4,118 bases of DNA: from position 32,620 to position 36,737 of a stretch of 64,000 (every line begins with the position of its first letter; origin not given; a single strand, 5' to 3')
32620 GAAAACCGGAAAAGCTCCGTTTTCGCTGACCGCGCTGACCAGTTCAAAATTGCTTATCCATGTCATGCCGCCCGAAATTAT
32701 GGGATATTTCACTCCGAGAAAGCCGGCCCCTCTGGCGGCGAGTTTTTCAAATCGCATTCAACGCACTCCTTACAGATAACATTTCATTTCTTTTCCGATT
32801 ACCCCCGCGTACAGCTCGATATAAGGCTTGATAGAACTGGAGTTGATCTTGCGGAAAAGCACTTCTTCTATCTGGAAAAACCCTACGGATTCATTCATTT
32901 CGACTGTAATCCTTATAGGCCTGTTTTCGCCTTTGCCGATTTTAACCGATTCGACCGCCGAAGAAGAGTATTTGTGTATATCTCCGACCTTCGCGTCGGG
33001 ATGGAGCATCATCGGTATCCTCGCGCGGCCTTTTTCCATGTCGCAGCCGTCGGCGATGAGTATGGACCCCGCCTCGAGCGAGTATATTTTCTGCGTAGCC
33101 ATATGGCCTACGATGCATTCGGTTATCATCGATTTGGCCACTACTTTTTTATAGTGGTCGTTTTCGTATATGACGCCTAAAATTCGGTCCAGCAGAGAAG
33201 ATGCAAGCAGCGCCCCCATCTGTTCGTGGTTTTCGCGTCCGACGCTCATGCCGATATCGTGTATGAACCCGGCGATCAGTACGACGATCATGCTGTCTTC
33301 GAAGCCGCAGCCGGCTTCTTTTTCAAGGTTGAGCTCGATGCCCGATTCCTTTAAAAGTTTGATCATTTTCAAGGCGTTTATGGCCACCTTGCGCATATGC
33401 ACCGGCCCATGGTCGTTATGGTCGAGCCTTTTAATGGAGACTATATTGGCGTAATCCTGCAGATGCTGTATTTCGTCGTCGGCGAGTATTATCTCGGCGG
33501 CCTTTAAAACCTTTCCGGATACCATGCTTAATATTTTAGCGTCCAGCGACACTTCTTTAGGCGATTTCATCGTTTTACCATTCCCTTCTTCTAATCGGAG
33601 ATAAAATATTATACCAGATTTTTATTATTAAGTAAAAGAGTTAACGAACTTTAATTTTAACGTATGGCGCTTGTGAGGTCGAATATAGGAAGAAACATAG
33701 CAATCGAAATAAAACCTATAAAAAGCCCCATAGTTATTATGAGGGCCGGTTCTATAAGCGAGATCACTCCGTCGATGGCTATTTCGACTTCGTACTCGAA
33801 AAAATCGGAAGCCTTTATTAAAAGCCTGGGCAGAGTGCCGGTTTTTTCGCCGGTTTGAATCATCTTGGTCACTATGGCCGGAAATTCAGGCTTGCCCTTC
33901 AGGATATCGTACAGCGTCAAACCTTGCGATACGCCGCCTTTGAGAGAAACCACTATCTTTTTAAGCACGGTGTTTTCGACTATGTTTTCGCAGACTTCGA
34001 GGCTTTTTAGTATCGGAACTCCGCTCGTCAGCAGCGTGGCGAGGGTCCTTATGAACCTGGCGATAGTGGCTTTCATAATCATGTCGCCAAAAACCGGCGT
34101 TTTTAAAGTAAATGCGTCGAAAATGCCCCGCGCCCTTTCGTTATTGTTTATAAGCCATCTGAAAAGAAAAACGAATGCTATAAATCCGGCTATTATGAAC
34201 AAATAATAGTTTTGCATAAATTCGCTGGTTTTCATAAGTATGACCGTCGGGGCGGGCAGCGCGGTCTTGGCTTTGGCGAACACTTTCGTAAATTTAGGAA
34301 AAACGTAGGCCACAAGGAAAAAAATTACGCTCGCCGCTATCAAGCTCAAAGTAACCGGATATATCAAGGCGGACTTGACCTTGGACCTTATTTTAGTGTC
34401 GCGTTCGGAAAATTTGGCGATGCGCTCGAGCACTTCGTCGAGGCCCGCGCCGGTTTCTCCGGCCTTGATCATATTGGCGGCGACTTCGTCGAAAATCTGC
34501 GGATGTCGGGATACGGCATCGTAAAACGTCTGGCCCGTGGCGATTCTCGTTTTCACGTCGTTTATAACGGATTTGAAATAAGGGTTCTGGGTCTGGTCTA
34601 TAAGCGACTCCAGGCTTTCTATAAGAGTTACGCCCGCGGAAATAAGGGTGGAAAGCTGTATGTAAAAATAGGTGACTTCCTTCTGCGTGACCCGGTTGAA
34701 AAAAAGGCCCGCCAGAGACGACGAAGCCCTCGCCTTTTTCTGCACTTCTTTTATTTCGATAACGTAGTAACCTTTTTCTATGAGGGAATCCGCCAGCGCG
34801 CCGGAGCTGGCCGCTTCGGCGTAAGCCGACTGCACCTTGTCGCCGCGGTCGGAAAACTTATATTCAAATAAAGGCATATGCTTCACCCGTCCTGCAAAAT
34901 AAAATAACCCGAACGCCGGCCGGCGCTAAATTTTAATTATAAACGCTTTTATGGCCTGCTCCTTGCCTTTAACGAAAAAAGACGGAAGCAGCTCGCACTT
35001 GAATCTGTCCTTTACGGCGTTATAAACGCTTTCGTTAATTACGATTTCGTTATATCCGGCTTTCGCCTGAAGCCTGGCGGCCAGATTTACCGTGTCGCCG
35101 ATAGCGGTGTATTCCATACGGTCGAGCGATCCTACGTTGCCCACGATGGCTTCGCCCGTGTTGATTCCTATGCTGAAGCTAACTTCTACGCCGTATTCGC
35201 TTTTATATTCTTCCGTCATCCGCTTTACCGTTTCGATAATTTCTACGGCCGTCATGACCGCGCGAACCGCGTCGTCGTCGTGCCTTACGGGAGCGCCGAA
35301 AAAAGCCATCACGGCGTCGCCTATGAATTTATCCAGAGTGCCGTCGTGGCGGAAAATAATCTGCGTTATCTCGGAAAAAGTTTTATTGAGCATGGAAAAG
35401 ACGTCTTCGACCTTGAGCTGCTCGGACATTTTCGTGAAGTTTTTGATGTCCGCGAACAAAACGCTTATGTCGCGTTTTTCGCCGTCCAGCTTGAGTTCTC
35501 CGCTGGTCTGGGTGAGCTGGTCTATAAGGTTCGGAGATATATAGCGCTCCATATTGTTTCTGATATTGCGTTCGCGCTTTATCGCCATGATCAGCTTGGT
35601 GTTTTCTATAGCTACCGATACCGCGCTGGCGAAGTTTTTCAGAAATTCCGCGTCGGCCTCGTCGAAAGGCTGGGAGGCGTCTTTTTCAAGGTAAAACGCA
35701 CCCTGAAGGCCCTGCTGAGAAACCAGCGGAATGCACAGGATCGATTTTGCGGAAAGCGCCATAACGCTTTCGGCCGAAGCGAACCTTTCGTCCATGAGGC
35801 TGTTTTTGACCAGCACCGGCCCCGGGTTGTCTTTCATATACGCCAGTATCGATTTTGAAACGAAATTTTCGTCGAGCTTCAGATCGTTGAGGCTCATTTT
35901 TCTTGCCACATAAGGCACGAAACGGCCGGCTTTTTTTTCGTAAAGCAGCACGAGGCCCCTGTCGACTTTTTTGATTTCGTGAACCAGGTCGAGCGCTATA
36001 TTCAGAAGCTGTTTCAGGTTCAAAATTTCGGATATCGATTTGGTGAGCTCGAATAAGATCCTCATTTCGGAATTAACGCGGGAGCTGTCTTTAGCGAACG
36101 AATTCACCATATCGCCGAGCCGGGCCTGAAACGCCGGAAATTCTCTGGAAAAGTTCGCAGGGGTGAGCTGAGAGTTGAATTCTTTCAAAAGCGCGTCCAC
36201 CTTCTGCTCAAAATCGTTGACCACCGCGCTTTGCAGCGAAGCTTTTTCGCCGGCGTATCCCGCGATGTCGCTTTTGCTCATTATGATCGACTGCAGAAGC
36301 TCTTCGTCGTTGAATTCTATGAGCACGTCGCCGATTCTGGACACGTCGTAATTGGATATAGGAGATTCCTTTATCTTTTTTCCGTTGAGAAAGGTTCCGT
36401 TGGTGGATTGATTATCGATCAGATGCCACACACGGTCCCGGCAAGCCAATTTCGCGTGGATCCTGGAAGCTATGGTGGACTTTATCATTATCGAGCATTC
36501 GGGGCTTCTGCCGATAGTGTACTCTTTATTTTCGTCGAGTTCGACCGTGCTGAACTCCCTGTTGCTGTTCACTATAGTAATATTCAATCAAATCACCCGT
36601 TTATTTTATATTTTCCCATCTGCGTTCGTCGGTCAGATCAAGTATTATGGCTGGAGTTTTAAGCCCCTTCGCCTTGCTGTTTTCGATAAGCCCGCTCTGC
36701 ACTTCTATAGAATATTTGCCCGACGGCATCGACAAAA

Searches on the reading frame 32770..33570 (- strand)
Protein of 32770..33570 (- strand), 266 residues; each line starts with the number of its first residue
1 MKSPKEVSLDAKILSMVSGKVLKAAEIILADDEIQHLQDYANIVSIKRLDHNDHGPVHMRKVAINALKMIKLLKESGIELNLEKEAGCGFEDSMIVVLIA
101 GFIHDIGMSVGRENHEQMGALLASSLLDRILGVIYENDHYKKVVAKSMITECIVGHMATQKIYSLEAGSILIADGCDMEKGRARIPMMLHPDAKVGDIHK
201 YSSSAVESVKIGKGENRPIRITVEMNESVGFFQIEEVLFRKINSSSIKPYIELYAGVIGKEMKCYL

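Call 19: search_protein_families(library=pfam, proteins=[window:32770-33570:-], max_evalue=0.001)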
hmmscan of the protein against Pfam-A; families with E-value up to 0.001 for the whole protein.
window:32770-33570:- (266 aa): 1 family
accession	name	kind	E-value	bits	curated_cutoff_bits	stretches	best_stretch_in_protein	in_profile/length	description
PF01966.28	HD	-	8.1e-05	23.3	22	1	63-178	9-115/116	HD domain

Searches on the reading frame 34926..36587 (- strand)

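Call 19: search_protein_families(library=pfam, proteins=[window:34926-36587:-], max_evalue=0.001)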
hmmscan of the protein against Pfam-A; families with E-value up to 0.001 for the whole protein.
window:34926-36587:- (553 aa): 7 families
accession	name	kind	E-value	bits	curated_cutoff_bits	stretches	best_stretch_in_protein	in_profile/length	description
PF00211.25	Guanylate_cyc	-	1.9e-28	99.7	21.9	1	371-550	6-180/183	Adenylate and Guanylate cyclase catalytic domain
PF00498.31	FHA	-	2.9e-15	56.9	20.7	1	23-82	1-63/67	FHA domain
PF16697.10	Yop-YscD_cpl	-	3.5e-11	43.7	33.2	1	15-95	12-93/94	Inner membrane component of T3SS, cytoplasmic domain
PF13185.12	GAF_2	-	1.4e-10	41.9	28.6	1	190-328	3-136/136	GAF domain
PF13492.12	GAF_3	-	1.3e-09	39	27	1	190-329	1-129/129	GAF domain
PF01590.32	GAF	-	1.5e-09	39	22.4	1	190-327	1-133/133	GAF domain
PF11849.14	DUF3369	-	0.00032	21.5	27.2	0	281-334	115-166/168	Domain of unknown function (DUF3369)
